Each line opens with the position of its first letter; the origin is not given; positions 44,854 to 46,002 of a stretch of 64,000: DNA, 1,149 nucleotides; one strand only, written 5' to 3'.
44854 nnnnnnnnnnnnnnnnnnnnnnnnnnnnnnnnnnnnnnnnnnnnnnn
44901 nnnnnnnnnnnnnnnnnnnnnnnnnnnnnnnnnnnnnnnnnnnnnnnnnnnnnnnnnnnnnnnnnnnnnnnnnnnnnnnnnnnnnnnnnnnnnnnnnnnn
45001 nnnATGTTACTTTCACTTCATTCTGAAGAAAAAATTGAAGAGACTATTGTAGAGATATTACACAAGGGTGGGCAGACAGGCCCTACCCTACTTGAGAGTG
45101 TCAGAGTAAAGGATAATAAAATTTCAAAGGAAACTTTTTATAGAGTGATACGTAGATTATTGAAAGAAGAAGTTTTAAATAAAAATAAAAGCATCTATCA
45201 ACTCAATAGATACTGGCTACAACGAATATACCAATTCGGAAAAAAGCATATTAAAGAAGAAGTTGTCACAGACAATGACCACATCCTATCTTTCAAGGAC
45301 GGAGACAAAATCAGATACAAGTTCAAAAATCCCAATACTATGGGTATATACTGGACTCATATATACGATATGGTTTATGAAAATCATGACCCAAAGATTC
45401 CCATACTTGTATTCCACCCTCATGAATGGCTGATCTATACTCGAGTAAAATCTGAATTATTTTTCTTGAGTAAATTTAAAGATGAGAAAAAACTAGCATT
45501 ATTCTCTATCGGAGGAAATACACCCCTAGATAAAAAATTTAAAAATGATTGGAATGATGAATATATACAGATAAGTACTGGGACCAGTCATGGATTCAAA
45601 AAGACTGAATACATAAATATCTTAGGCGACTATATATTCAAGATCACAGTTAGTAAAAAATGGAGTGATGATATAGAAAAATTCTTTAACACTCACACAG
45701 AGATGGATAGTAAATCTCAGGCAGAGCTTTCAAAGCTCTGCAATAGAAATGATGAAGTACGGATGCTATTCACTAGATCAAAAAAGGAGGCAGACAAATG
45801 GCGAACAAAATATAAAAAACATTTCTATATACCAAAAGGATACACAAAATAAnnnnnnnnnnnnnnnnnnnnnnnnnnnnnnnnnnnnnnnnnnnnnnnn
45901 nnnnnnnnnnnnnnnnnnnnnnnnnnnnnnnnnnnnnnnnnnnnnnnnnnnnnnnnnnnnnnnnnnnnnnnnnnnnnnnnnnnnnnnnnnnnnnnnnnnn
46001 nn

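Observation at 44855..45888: Two near-identical 18-bp palindromes bracket the winged-helix gene next to the CDPS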

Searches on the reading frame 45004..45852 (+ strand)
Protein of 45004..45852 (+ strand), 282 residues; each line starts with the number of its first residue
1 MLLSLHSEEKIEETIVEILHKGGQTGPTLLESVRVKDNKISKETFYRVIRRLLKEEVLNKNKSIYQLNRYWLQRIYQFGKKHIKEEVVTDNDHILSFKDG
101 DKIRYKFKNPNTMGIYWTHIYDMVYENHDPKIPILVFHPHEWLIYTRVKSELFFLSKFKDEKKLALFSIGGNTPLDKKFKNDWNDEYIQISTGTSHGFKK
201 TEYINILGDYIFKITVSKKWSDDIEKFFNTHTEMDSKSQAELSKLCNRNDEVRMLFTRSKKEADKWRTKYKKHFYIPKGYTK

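Call 5: search_protein_families(library=pfam, proteins=[window:45004-45852:+], max_evalue=0.1)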
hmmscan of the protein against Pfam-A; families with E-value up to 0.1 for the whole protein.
window:45004-45852:+ (282 aa): 3 families
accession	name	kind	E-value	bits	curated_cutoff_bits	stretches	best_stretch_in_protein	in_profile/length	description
PF17540.7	DUF5457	-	0.0044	17.5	25.2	1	8-75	3-74/89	Family of unknown function (DUF5457)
PF01475.25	FUR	-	0.032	14.8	23.1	1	14-99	12-95/121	Ferric uptake regulator family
PF21968.2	TcdA1_RBD_3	-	0.038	14.6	27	1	164-217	25-80/106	TcdA1, receptor binding domain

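Call 7: find_encoding_contigs(protein=window:45004-45852:+, flank=10000, max_places=10)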
Protein window:45004-45852:+ (282 aa): 2 contigs read that carry it; 1 place shown.
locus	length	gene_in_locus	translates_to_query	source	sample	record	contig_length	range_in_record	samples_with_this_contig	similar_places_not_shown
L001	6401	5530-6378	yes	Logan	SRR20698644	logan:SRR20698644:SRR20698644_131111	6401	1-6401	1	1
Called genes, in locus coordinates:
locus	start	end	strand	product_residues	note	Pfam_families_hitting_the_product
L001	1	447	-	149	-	?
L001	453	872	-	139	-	PF00164:Ribosom_S12_S23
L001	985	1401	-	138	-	PF07681:DoxX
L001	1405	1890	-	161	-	PF00173:Cyt-b5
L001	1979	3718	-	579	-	PF05970:PIF1, PF13245:AAA_19, PF13401:AAA_22 (weak), PF13604:AAA_30, PF21530:Pif1_2B_dom, PF14493:HTH_40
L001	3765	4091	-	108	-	PF00293:NUDIX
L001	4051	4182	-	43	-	-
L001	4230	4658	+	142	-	PF00334:NDK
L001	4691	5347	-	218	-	PF16715:CDPS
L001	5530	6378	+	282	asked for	-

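Call 8: find_homologous_proteins(query=window:45004-45852:+, max_evalue=0.001)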
Query window:45004-45852:+ (282 aa): 76 proteins with E <= 0.001 among 649 candidates.
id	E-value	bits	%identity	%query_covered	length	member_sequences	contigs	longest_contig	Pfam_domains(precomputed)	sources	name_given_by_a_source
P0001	1.6e-179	613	96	100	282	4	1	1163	-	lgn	-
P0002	2.7e-125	435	65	100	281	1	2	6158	-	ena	-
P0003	1.1e-124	433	65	99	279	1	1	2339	-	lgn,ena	-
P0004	2.1e-120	419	65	99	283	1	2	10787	-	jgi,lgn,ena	-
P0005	2.9e-120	419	63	99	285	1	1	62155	-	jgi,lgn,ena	-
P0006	9.8e-118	411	63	99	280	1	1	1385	-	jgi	jgi:hypothetical protein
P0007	2.9e-116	406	62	100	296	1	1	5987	-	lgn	-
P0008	5.0e-116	405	62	99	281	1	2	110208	-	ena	-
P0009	4.8e-115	402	62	100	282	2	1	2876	-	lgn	-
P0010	9.1e-115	401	62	99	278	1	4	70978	-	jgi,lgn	-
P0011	9.5e-115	401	62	99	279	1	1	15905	-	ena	-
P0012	2.8e-114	399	62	100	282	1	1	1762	-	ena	-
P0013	2.9e-114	399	62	99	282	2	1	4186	-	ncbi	-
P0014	3.8e-114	399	62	99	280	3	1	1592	-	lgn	-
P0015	1.7e-113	397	61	99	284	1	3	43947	-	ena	-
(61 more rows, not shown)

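Call 10: find_related_loci(query=A1, collection=genome_contigs, flank=6000)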
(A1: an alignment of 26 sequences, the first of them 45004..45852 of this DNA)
Query A1 (282 aa) in genome_contigs; peptide patterns used: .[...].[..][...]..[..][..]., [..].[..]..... (x = any residue, [..] = any of these).
28 stretches matched a pattern; 18 encode a relative of the query (tblastn E <= 1e-3); 17 distinct loci.
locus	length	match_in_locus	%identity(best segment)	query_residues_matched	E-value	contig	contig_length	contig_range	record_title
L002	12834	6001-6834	62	1-278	5e-119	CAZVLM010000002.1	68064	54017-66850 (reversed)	MAG TPA_asm: uncultured Candidatus Saccharibacteria bacterium isolate SRP170004_co1_323 genome assembly, contig: NODE_45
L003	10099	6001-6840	57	1-280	1e-107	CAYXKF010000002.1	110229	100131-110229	MAG TPA_asm: uncultured Candidatus Saccharibacteria bacterium isolate SRP257259_co1_189 genome assembly, contig: NODE_14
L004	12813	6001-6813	57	6-278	5e-104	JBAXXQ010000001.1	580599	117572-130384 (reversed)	MAG: bacterium isolate ELA743 MAG743_1, whole genome shotgun sequence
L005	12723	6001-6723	62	40-280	6e-103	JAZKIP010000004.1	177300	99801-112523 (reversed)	MAG: Patescibacteria group bacterium isolate ADI_DC_SW_02_SPN_11032020-bin045 DCSW02SPN_B045_0_000000000004, whole genom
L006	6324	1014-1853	54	1-280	1e-102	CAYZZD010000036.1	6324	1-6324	MAG TPA_asm: uncultured Candidatus Saccharibacteria bacterium isolate SRP135725_co1_105 genome assembly, contig: NODE_18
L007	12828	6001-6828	53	1-278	1e-99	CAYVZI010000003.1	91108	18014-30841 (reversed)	MAG TPA_asm: uncultured Candidatus Saccharibacteria bacterium isolate SRP285395_co1_336 genome assembly, contig: NODE_24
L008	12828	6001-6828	51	1-276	3e-97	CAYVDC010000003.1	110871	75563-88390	MAG TPA_asm: uncultured Candidatus Saccharibacteria bacterium isolate SRP170004_co1_265 genome assembly, contig: NODE_18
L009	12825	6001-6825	51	1-276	4e-96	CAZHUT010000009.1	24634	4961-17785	MAG TPA_asm: uncultured Candidatus Saccharibacteria bacterium isolate SRP135725_co3_414 genome assembly, contig: NODE_16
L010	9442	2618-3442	52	1-275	2e-94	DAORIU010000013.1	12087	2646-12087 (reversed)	MAG TPA_asm: Candidatus Paceibacterota bacterium isolate AMR_MDS_5569 NODE_897_length_12087_cov_6.934840, whole genome s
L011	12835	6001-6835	53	1-278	8e-84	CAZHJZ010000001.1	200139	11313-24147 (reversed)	MAG TPA_asm: uncultured Candidatus Saccharibacteria bacterium isolate SRP170004_co1_54 genome assembly, contig: NODE_60_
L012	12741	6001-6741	47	10-256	1e-70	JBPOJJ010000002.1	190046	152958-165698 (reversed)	MAG: Patescibacteria group bacterium isolate MAG_20151 c_000000614935, whole genome shotgun sequence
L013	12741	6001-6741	47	10-256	1e-69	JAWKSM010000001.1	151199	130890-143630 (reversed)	MAG: Candidatus Paceibacterota bacterium isolate ABC1.149 ABC1.149.fa-1, whole genome shotgun sequence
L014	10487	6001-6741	46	10-256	1e-68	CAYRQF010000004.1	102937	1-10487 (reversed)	MAG TPA_asm: uncultured Candidatus Saccharibacteria bacterium isolate SRP286056_co2_43 genome assembly, contig: NODE_184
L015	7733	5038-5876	50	1-277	1e-79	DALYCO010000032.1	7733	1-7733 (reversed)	MAG TPA_asm: Candidatus Paceibacterota bacterium isolate CTOTU14203 NODE_2483_length_7733_cov_2.751628, whole genome sho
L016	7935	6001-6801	25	11-274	1e-32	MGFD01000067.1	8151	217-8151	MAG: Candidatus Uhrbacteria bacterium RIFOXYB2_FULL_45_11 rifoxyb2_full_scaffold_8216, whole genome shotgun sequence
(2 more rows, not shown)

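Call 19: find_encoding_contigs(protein=P0001, flank=10000, max_places=6)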
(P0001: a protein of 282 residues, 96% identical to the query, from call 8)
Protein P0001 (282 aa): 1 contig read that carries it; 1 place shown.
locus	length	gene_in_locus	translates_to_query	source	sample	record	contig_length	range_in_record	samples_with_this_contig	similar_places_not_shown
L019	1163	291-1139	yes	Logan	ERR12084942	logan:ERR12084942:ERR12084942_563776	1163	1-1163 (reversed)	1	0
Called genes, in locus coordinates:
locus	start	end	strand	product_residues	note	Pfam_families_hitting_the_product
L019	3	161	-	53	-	?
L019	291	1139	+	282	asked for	-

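Call 20: find_encoding_contigs(protein=P0005, flank=8000, max_places=3)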
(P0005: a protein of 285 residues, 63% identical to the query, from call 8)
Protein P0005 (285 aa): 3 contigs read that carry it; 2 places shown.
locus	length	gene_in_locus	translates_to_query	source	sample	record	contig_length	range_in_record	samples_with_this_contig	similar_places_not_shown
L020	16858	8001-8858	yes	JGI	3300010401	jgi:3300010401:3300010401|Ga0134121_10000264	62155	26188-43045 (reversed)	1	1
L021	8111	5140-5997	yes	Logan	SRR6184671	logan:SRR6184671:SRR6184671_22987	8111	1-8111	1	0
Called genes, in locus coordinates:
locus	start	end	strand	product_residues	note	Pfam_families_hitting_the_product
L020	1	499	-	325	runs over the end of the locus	PF01180:DHO_dh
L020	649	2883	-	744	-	PF13629:T2SS-T3SS_pil_N (faint), PF01471:PG_binding_1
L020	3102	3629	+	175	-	-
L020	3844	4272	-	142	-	PF00293:NUDIX, PF14815:NUDIX_4 (weak)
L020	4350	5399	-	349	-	-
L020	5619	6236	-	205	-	-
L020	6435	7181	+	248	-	PF01978:TrmB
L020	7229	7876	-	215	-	PF16715:CDPS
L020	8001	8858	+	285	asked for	-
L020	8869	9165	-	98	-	-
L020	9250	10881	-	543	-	PF18911:PKD_4 (weak), PF03382:DUF285, PF01471:PG_binding_1 (faint)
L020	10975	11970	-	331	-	-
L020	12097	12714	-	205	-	-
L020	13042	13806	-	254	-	PF01978:TrmB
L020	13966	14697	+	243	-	-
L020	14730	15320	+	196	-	-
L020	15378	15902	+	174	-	-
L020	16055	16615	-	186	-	-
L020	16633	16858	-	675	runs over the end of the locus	PF01580:FtsK_SpoIIIE (faint), PF01935:DUF87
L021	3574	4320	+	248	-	PF01978:TrmB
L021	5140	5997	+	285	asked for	-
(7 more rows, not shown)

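Call 21: find_encoding_contigs(protein=P0004, flank=8000, max_places=3)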
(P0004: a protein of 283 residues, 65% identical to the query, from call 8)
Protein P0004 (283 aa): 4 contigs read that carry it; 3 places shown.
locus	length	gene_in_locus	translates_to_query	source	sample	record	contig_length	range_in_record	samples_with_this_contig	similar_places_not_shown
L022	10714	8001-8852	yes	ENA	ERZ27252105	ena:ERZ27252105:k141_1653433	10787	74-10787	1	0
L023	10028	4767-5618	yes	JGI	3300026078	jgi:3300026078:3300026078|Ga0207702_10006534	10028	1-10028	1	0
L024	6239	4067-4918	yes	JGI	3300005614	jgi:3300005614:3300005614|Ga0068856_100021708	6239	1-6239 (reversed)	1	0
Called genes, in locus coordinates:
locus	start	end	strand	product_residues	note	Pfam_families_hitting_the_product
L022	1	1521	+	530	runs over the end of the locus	?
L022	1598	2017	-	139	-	PF07884:VKOR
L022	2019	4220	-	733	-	-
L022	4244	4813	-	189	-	-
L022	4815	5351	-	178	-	PF01625:PMSR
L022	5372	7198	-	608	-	PF02683:DsbD_TM (weak), PF13386:DsbD_2 (weak), PF00578:AhpC-TSA, PF08534:Redoxin, PF13905:Thioredoxin_8 (weak), PF17991:Thioredoxin_10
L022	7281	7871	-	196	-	-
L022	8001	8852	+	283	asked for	-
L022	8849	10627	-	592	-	-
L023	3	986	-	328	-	?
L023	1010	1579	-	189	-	-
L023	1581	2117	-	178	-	PF01625:PMSR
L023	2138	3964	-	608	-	PF02683:DsbD_TM (weak), PF13386:DsbD_2 (weak), PF00578:AhpC-TSA, PF08534:Redoxin, PF13905:Thioredoxin_8 (weak), PF17991:Thioredoxin_10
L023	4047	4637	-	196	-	-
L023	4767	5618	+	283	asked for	-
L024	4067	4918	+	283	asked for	-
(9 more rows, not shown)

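Call 24: predict_structure(alignment_id=A1)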
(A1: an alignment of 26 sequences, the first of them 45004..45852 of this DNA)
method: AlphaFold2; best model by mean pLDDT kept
length: 282 residues; sequences in the alignment: 26
mean_pLDDT: 86.6   pTM: 0.66
mean pLDDT of the five models: 86.6, 86.4, 84.5, 84.1, 84.1
residues with pLDDT >= 90: 158; 70-90: 96; 50-70: 15; < 50: 13
segments of 3 or more residues with pLDDT < 50: 1-7, 84-89
pLDDT, mean of each block of 10 residues (from residue 1): 51 87 91 90 92 88 86 69 49 79 93 81 86 95 86 85 94 96 94 92 96 97 97 94 94 95 93 82 59
secondary structure, 60 per line:
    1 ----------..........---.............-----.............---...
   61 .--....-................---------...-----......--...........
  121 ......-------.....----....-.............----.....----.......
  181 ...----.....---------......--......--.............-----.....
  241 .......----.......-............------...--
elements in order: H11-20 H26-36 H42-54 E58-61 E64-67 H69-84 E102-107 H110-126 E134-138 H143-146 H148-160 E165-169 H174-183 E188-192 E202-207 E210-215 H218-230 H236-247 E252-258 H260-271
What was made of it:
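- On TrmB family (Pfam PF01978 and C-terminal domain): The model has pLDDT 86.6 (call 24).
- AF2 pLDDT is 86.6 (call 24).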

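Call 29: fold_search(model_id=the predicted structure, library=pdb)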
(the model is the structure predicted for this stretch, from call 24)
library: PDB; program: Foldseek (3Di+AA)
matches with E <= 10: 965; with E <= 0.001: 2
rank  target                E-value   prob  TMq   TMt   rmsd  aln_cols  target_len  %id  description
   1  5bpi_D                3.4e-07  1.00  0.33  0.36  13.6       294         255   14  Structure of TrmBL2, an archaeal chromatin protein, shows a novel mode of DNA binding. (released 2015-09-02)
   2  3qph_A                3.9e-04  1.00  0.29  0.25  11.1       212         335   10  The three-dimensional structure of TrmB, a global transcriptional regulator of the hyperthermophilic archaeon Pyrococc (released 2012-05-30)
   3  4ggj                  3.8e-03  0.99  0.33  0.50   6.6       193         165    7  Crystal structure of Zucchini from mouse (mZuc / PLD6 / MitoPLD) (released 2012-10-10)
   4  5thy_B                4.8e-03  0.72  0.25  0.20  19.0       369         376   10  Crystal structure of SeMet-Substituted CurJ carbon methyltransferase (released 2016-10-19)
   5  1r7j                  9.8e-03  1.00  0.20  0.56   5.5        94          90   16  Crystal structure of the DNA-binding protein Sso10a from Sulfolobus solfataricus (released 2004-07-20)
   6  5hs9_A                1.1e-02  1.00  0.20  0.57   5.3        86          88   17  Crystal structure of the quinone-bound YodB from B. subtilis (released 2016-08-17)
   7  4gem_A                1.2e-02  0.96  0.35  0.47   6.0       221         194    6  Crystal structure of Zucchini (K171A) (released 2012-10-17)
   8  5yhx_H                1.2e-02  1.00  0.21  0.41  10.2       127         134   14  Structure of Lactococcus lactis ZitR, wild type (released 2017-12-06)
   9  3hsi_A                1.2e-02  0.89  0.30  0.21   8.5       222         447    8  Crystal structure of phosphatidylserine synthase Haemophilus influenzae Rd KW20 (released 2009-06-30)
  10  8bgt_A                1.4e-02  0.44  0.26  0.24  17.0       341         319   11  O-Methyltransferase Plu4890 in complex with SAM (released 2023-03-08)
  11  1xma_B                1.5e-02  1.00  0.19  0.48   7.3        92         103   21  Structure of a transcriptional regulator from Clostridium thermocellum Cth-833 (released 2004-12-14)
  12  4qvg_B                1.5e-02  0.63  0.27  0.24  17.6       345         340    6  Crystal structure of S-adenosylmethionine-dependent methyltransferase SibL in its apo form (released 2015-05-27)
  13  7e0m_A                1.7e-02  0.95  0.32  0.24   8.0       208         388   10  Crystal structure of phospholipase D (released 2021-12-22)
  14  4gem_B                1.7e-02  0.87  0.29  0.39   6.0       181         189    8  Crystal structure of Zucchini (K171A) (released 2012-10-17)
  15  1xds_A                1.8e-02  0.66  0.24  0.21  11.9       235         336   10  Crystal structure of Aclacinomycin-10-hydroxylase (RdmB) in complex with S-adenosyl-L-methionine (SAM) and 11-deoxy-be (released 2004-11-23)
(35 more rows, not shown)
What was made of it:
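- On TrmB family (Pfam PF01978 and C-terminal domain): The C-terminal domain also matches Zucchini and Nuc PLD folds (call 29).
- Closest known: TrmB-family transcription regulators. Same: TrmBL2 and TrmB are the best PDB matches (call 29).
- The best PDB matches are TrmBL2 and TrmB, and many wHTH repressors match the N-terminal domain (call 29).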

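Call 32: find_encoding_contigs(protein=P0077, flank=6000, max_places=4)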
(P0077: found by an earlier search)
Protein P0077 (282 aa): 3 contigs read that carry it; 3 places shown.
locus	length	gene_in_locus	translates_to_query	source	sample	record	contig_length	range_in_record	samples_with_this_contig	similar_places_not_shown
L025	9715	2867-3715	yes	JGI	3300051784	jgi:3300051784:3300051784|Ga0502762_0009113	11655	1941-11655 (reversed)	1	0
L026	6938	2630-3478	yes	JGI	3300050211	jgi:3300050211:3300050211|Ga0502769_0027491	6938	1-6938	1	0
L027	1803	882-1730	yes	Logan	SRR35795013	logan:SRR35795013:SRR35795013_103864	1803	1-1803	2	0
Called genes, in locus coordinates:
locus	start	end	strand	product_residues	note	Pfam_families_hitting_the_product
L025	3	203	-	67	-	?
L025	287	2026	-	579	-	PF05970:PIF1, PF07728:AAA_5 (faint), PF13245:AAA_19, PF13401:AAA_22 (weak), PF13604:AAA_30, PF21530:Pif1_2B_dom, PF14493:HTH_40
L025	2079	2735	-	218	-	PF16715:CDPS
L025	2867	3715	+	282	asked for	-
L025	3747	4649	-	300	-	PF01636:APH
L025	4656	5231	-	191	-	PF02545:Maf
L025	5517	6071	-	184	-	PF01923:Cob_adeno_trans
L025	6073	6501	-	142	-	PF07884:VKOR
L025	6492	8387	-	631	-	-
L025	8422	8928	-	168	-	PF02390:Methyltransf_4 (faint)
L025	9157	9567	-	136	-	PF01245:Ribosomal_L19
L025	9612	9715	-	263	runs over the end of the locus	PF00849:PseudoU_synth_2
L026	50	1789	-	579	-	PF05970:PIF1, PF07728:AAA_5 (faint), PF13245:AAA_19, PF13401:AAA_22 (weak), PF13604:AAA_30, PF21530:Pif1_2B_dom, PF14493:HTH_40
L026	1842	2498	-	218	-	PF16715:CDPS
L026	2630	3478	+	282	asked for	-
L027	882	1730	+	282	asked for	-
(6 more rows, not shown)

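Call 33: find_encoding_contigs(protein=P0079, flank=6000, max_places=4)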
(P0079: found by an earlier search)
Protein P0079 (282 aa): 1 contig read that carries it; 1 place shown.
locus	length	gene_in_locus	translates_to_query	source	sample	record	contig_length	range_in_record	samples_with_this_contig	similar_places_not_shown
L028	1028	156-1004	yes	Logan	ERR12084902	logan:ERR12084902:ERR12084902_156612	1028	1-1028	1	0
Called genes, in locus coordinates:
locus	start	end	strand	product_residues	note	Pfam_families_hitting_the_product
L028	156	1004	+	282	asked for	-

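Call 37: search_solved_structures(query=A1, max_evalue=1, show_alignments=1)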
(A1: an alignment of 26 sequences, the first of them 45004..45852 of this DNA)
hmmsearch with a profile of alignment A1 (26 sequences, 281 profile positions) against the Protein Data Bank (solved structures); distinct sequences matched with E-value up to 1: 0.

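Call 42: search_protein_families(library=ncbifam, proteins=[window:45004-45852:+, L020:6435-7181:+], max_evalue=0.1)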
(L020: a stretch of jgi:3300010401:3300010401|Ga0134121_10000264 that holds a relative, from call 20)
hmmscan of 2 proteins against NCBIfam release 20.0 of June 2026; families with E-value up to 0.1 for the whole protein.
window:45004-45852:+ (282 aa): 0 families

L020:6435-7181:+ (248 aa): 8 families
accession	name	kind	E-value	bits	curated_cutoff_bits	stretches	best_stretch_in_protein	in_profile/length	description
NF047390.1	TransRegTrmBL1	equivalog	4.4e-09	35.8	650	1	1-64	1-64/341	HTH-type sugar sensing transcriptional regulator TrmBL1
NF040851.1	tran_reg_TrmB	equivalog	1.9e-07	30.6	600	1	4-78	5-78/338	HTH-type sugar-sensing transcriptional regulator TrmB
NF041141.1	tran_reg_TrmBL2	equivalog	1.6e-05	24.6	530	1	1-94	1-95/264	HTH-type transcriptional regulator TrmBL2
NF047392.1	TransRegTrmBHalo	equivalog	0.00042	19.4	500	1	6-178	9-171/349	HTH-type sugar sensing transcriptional regulator TrmB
NF053756.1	MreA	equivalog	0.0015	18.3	100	1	3-67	3-67/110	MreA family transcriptional regulator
TIGR01884.1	cas_HTH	subfamily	0.0017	17.7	60.2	1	13-69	138-192/202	CRISPR-associated CARF protein Csa3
NF033545.0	transpos_IS630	equivalog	0.0072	15.8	100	1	25-182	7-158/299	IS630 family transposase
NF033788.1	HTH_metalloreg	subfamily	0.0089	15.8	55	1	24-74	17-68/77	metalloregulator ArsR/SmtB family transcription factor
